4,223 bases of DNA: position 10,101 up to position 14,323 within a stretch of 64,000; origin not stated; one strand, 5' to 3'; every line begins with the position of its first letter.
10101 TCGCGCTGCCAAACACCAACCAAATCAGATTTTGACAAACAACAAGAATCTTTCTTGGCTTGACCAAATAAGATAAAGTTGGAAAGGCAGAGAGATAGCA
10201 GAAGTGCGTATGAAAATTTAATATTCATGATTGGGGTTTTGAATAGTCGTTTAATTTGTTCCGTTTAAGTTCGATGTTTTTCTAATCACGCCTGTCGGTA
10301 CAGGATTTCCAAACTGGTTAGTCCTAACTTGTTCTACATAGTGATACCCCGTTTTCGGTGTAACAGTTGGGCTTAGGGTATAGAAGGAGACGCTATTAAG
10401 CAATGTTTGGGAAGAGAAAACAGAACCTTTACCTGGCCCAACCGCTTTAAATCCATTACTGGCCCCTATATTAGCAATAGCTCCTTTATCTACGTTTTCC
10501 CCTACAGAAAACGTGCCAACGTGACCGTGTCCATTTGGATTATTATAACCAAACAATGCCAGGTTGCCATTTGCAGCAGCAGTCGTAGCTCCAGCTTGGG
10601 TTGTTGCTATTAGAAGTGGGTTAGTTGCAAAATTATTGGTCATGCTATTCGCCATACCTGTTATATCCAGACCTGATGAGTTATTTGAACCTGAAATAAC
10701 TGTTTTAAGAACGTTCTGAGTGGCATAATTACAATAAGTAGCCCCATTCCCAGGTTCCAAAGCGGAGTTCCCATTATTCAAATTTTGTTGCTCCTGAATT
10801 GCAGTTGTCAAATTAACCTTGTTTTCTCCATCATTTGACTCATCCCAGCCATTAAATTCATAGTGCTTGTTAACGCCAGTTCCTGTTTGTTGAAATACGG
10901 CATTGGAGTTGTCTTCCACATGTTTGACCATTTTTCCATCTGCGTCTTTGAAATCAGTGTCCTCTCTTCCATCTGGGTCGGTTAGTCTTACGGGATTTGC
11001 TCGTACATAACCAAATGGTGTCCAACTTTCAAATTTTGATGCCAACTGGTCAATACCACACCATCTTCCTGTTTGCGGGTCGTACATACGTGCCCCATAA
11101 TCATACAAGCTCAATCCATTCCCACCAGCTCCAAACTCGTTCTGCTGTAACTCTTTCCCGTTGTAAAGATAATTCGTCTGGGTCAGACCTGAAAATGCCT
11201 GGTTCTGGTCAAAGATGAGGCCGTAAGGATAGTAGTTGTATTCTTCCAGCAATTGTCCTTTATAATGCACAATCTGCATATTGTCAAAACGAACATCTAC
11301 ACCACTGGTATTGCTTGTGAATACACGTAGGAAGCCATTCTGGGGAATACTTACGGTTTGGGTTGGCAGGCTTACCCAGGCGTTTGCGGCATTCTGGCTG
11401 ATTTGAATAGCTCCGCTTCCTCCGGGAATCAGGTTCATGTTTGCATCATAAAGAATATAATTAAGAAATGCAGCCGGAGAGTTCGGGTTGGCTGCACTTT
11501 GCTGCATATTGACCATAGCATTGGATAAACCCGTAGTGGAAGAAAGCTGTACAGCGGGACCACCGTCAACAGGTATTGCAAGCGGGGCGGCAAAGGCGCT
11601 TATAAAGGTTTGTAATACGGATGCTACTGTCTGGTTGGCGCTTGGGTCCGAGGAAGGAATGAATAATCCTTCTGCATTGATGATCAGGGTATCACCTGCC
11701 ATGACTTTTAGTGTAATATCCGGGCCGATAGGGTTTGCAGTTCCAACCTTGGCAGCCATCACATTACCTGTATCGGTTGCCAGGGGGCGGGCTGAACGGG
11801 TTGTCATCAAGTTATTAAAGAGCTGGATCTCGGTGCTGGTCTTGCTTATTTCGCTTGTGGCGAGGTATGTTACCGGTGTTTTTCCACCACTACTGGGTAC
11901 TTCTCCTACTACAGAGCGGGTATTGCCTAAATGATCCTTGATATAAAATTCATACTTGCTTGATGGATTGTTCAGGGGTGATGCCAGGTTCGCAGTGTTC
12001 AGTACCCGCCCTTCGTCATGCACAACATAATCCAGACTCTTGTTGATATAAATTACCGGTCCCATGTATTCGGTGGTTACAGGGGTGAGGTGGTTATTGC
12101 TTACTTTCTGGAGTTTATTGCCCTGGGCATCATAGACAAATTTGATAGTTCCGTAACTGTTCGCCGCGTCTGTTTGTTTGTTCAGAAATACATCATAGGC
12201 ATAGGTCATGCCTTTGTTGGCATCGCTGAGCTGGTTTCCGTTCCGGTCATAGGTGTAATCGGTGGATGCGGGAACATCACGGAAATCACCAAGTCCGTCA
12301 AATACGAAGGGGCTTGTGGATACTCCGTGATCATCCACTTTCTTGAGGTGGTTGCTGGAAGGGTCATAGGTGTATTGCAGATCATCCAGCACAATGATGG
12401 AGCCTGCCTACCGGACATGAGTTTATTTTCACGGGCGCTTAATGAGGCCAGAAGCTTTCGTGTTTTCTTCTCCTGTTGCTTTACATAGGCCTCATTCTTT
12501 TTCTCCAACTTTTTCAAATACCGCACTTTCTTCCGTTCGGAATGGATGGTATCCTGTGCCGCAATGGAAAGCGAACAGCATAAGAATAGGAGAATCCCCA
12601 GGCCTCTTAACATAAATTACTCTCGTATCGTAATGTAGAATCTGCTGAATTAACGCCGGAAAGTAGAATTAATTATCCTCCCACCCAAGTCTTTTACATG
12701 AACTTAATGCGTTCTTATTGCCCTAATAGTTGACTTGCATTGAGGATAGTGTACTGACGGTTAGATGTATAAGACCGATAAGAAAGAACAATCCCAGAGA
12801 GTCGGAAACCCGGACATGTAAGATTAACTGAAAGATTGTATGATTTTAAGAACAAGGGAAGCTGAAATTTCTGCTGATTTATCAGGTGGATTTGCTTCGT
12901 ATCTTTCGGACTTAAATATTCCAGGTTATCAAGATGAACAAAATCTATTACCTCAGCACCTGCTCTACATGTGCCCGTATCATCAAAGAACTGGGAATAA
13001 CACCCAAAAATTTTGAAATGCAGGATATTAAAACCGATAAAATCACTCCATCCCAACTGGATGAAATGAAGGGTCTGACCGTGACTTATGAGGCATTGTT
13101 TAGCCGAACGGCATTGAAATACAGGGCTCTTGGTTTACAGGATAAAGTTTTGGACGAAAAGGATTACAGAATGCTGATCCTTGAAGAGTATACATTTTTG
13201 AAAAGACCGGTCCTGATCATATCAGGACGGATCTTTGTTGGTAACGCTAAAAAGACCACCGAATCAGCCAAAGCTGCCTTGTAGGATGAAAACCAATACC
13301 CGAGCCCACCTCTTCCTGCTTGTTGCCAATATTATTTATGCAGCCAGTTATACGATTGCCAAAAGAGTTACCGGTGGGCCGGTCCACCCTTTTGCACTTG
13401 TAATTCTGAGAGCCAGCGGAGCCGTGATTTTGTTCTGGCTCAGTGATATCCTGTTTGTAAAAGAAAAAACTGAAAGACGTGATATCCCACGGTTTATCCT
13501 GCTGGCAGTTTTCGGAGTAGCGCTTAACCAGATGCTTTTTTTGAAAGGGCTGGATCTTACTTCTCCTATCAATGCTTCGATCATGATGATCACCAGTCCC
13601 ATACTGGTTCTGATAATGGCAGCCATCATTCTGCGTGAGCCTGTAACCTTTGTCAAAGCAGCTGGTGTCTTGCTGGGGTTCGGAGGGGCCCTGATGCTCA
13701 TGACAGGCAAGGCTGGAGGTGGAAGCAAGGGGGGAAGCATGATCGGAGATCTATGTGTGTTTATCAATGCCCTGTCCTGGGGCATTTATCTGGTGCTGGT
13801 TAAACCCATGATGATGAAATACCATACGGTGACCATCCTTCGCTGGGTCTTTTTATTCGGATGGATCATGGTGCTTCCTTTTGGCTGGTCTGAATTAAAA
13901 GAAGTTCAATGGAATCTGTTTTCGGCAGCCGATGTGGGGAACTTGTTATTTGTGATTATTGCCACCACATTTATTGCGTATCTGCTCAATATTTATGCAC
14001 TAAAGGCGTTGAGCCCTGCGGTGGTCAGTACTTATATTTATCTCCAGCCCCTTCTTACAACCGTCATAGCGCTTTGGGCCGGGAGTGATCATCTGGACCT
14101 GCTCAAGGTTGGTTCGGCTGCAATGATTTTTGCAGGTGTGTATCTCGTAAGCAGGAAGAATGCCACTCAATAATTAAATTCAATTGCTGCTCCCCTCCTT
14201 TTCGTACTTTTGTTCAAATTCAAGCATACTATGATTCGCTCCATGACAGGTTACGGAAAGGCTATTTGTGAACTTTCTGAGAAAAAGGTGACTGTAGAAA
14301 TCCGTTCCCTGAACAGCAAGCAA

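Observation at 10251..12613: Short Sec-signal RHS/YD-repeat toxin interrupted by a frameshift, with an unassigned Cys/His C-terminal tip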

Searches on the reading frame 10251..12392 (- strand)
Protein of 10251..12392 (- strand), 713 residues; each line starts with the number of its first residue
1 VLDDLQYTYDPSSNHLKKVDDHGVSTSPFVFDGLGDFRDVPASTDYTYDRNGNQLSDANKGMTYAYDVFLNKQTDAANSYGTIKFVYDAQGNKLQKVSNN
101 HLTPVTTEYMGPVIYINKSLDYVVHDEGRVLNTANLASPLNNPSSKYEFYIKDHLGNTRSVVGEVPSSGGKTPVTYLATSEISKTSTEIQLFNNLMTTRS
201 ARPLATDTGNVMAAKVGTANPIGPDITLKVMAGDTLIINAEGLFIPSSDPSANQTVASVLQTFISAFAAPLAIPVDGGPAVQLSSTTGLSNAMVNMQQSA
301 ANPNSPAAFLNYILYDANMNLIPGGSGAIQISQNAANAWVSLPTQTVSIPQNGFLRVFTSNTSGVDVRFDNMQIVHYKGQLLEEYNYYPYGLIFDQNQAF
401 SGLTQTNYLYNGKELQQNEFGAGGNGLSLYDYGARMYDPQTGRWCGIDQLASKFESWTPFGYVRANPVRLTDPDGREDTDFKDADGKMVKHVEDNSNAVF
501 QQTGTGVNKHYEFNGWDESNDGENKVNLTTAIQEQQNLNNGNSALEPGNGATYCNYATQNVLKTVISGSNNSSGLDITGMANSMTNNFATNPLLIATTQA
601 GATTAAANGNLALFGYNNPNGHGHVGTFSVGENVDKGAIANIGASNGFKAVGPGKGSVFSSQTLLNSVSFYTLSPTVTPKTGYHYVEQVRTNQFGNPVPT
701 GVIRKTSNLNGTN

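Call 5: search_protein_families(library=pfam, proteins=[window:10251-12392:-], max_evalue=0.01)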
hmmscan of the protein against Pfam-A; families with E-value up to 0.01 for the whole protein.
window:10251-12392:- (713 aa): 0 families

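Call 6: search_protein_families(library=ncbifam, proteins=[window:10251-12392:-], max_evalue=0.01)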
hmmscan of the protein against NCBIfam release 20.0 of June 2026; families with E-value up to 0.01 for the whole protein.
window:10251-12392:- (713 aa): 1 family
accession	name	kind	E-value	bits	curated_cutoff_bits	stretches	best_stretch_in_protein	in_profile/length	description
TIGR03696.1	Rhs_assc_core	domain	6.3e-13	49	32.5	1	387-475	1-75/76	RHS repeat-associated core domain-containing protein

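Call 10: find_encoding_contigs(protein=window:10251-12392:-, flank=10000, max_places=6)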
Protein window:10251-12392:- (713 aa): no gene with exactly this product is on record in the collection.

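Call 36: find_related_loci(query=window:10251-12392:-, collection=genome_contigs, flank=10000)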
Query window:10251-12392:- (713 aa) in genome_contigs; peptide patterns used: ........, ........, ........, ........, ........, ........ (x = any residue, [..] = any of these).
49 stretches matched a pattern, but none encodes a relative of the query by tblastn (E <= 1e-3).
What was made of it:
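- Tried and rejected: The first genome_contigs scan, with the 713-aa protein, found nothing (call 36).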

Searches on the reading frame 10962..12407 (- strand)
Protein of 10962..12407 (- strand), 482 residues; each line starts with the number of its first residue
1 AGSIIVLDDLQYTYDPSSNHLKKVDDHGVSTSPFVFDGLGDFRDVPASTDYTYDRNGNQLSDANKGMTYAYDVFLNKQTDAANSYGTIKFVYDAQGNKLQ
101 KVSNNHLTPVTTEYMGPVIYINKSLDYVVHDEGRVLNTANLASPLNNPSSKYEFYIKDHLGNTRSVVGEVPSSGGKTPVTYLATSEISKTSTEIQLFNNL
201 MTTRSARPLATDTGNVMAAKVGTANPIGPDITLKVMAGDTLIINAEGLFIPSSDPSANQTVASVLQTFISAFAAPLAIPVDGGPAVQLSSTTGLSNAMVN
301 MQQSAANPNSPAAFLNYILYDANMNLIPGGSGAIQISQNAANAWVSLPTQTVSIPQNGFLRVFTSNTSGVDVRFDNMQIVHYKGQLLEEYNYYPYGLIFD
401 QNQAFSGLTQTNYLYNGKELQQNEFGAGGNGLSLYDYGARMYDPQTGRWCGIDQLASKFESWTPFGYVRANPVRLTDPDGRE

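Call 76: predict_structure(alignment_id=A4)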
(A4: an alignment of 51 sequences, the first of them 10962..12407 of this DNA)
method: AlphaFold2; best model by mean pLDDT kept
length: 482 residues; sequences in the alignment: 51
mean_pLDDT: 72.1   pTM: 0.51
mean pLDDT of the five models: 72.1, 70.9, 70.8, 70.1, 68.6
residues with pLDDT >= 90: 123; 70-90: 166; 50-70: 98; < 50: 95
segments of 3 or more residues with pLDDT < 50: 1-5, 33-36, 38-40, 76-78, 143-145, 158-161, 171-174, 279-287, 388-437, 464-466
pLDDT, mean of each block of 10 residues (from residue 1): 51 86 75 49 67 83 76 52 63 79 79 89 87 77 56 66 59 66 95 92 93 90 93 90 97 83 76 58 47 79 88 95 86 95 96 91 94 96 65 36 36 31 40 47 56 55 52 52 50
secondary structure, 60 per line:
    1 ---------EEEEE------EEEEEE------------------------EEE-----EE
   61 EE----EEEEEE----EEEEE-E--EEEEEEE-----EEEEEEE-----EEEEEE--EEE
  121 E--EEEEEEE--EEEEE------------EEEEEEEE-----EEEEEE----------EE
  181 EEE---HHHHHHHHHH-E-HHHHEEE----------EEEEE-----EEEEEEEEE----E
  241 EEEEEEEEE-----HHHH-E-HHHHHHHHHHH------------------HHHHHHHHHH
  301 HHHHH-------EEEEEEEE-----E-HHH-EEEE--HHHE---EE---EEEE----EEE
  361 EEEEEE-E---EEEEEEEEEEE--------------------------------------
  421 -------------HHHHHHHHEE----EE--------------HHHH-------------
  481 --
elements in order: E10-14 E21-26 E51-53 E59-62 E67-72 E77-81 E86-92 E98-104 E110-115 E118-121 E124-130 E133-137 E150-157 E163-168 E179-183 H187-196 H200-203 E204-206 E217-221 E227-235 E240-249 H255-258 H262-272 H291-305 E313-320 E332-335 E350-353 E358-366 E372-382 H434-441 H464-467
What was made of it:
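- That fits a missing cage, though it is weak evidence (call 76).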

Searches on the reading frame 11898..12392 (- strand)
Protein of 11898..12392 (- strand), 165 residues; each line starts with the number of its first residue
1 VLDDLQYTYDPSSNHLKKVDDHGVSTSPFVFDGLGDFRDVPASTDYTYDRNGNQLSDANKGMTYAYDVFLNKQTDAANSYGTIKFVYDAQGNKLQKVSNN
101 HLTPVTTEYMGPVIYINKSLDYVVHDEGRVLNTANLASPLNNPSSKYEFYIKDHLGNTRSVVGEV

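Call 7: search_protein_families(library=pfam, proteins=[window:11898-12392:-], max_evalue=10)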
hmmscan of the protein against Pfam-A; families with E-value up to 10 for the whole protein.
seq(165 aa): 2 families
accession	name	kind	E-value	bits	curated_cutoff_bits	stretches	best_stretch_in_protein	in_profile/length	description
PF18342.7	LytB_SH3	-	0.011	16.3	25.8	1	86-100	14-28/67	Endo-beta-N-acetylglucosaminidase LytB SH3 domain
PF05593.20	RHS_repeat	-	0.55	11.2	22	1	43-55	17-29/38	RHS Repeat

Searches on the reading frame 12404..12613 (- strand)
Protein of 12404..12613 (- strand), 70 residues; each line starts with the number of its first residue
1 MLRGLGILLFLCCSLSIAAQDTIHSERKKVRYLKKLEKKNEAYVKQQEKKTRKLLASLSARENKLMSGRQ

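Call 7: search_protein_families(library=pfam, proteins=[window:12404-12613:-], max_evalue=10)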
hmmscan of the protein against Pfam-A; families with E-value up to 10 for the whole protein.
seq(70 aa): 0 families

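Call 34: find_homologous_proteins(query=window:12404-12613:-, max_evalue=10)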
Query seq(70 aa): no candidate shares three 5-residue words with the query. No homologue found.
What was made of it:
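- Tried and rejected: No word-sharing candidate among 5.8 billion proteins (call 34).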

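Call 75: find_related_loci(query=window:12404-12613:-, collection=metagenome_contigs, flank=5000)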
Query seq(70 aa) (70 aa) in metagenome_contigs; peptide patterns used: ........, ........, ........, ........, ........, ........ (x = any residue, [..] = any of these).
600 stretches matched a pattern, but none encodes a relative of the query by tblastn (E <= 1e-3).
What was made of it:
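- The leader has no relatives at all (calls 34, 75).
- Tried and rejected: No relative in metagenome contigs (call 75).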

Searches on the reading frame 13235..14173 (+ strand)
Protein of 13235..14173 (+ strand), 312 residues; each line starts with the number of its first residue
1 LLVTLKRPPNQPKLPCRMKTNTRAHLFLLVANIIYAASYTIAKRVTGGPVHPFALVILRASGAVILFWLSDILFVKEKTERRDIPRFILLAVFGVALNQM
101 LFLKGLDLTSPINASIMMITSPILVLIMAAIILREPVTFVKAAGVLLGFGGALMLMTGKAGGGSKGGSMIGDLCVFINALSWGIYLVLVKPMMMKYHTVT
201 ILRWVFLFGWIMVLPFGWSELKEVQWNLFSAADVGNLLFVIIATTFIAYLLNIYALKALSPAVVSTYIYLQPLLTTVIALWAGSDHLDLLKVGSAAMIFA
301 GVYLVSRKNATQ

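Call 72: search_protein_families(library=pfam, proteins=[window:13235-14173:+], max_evalue=0.00001)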
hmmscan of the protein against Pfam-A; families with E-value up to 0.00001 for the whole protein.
window:13235-14173:+ (312 aa): 1 family
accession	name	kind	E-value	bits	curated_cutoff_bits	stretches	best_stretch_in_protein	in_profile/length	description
PF00892.27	EamA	-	4.3e-41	140.8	28.2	2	24-156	3-134/135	EamA-like transporter family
